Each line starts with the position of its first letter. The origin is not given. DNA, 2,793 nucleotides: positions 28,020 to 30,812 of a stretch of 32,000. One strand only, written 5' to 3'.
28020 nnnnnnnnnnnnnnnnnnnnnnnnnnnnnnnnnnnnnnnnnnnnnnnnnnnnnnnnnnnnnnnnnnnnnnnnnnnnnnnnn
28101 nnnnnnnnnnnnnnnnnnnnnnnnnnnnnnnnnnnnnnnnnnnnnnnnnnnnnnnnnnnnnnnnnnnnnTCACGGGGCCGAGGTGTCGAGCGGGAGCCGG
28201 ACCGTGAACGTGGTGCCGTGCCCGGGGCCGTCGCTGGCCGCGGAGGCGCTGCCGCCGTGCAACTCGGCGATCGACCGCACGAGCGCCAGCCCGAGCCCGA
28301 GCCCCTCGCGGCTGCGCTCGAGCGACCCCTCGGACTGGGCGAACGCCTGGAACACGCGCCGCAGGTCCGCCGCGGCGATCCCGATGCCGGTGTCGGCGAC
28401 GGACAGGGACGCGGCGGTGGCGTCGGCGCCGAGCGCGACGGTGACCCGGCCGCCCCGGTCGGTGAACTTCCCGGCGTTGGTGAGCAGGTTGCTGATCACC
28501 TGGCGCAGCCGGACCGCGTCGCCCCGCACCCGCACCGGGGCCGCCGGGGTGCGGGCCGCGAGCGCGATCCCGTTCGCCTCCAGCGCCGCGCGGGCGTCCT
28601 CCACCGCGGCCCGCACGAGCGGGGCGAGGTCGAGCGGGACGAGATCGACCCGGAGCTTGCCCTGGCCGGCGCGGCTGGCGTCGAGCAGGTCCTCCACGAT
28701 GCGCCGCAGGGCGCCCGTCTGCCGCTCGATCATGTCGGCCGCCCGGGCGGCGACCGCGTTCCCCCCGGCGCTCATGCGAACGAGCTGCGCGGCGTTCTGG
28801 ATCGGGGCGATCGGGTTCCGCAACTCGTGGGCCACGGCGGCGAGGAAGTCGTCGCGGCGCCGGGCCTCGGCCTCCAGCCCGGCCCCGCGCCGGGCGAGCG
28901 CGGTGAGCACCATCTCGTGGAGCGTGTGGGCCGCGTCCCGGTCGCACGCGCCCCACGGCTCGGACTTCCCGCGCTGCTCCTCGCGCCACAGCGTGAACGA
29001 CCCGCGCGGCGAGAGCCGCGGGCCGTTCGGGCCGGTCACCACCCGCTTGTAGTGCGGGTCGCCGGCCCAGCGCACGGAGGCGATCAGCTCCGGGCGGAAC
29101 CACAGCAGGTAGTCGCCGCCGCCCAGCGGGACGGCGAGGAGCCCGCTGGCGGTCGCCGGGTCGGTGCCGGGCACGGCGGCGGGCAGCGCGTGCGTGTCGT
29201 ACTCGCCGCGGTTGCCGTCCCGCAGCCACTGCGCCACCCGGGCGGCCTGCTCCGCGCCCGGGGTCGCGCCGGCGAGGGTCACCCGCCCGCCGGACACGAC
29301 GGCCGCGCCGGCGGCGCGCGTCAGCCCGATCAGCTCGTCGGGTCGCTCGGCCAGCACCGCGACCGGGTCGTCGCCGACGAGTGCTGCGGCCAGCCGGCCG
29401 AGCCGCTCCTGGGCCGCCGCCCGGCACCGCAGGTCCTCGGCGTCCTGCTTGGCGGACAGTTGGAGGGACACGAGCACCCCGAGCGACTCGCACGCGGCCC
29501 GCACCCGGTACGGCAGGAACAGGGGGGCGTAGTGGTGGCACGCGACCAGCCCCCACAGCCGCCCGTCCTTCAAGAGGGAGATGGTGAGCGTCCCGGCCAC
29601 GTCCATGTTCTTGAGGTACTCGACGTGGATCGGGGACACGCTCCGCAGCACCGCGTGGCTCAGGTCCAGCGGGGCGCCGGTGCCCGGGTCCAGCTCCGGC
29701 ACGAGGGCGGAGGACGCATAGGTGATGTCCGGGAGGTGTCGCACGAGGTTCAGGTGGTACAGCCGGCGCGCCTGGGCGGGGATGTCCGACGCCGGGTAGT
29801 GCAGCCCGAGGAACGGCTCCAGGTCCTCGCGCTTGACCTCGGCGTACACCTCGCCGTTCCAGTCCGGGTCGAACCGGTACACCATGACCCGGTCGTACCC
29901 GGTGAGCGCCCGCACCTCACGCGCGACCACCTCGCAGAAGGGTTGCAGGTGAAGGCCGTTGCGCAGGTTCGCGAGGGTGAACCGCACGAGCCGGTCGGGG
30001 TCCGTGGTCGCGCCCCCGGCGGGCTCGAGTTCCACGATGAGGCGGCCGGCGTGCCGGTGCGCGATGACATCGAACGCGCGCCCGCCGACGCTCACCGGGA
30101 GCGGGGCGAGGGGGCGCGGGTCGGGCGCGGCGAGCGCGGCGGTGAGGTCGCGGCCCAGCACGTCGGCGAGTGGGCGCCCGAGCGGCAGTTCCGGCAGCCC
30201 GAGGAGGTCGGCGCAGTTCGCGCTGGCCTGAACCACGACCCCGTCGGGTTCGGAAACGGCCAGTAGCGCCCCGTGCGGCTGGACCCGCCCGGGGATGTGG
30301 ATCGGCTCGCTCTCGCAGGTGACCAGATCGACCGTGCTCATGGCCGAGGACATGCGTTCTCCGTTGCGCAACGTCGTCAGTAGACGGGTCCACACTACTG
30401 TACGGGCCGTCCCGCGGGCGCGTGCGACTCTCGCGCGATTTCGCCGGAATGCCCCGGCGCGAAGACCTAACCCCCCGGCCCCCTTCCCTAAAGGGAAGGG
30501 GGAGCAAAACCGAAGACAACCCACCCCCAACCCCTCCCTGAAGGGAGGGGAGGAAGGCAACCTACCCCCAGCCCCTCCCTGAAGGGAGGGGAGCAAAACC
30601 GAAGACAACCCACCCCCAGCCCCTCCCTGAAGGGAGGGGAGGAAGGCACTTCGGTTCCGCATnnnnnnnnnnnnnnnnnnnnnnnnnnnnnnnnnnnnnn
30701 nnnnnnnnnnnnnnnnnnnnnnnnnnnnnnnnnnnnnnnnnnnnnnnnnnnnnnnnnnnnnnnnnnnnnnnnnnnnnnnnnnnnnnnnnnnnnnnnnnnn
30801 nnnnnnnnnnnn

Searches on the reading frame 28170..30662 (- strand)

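Call 8: search_protein_families(library=pfam, proteins=[window:28170-30662:-], max_evalue=0.01)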
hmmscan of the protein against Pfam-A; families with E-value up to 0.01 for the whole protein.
window:28170-30662:- (830 aa): 7 families
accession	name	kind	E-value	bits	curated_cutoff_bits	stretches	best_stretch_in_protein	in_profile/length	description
PF00360.26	PHY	-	2.7e-41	141.4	27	1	423-591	7-180/183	Phytochrome region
PF02518.31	HATPase_c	-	4.5e-28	98.4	26.4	1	714-826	1-110/111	Histidine kinase-, DNA gyrase B-, and HSP90-like ATPase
PF08446.17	PAS_2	-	8e-24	84.9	21.4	1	116-215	1-107/107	PAS fold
PF00512.31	HisKA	-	2.8e-14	53.3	26.9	1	603-668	2-66/66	His Kinase A (phospho-acceptor) domain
PF01590.32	GAF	-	4.2e-13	50.4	22.4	1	239-401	2-132/133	GAF domain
PF13581.12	HATPase_c_2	-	0.0032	17.9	27.4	1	683-800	8-110/127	Histidine kinase-like ATPase domain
PF13589.12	HATPase_c_3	-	0.0062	17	25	0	737-801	19-88/137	Histidine kinase-, DNA gyrase B-, and HSP90-like ATPase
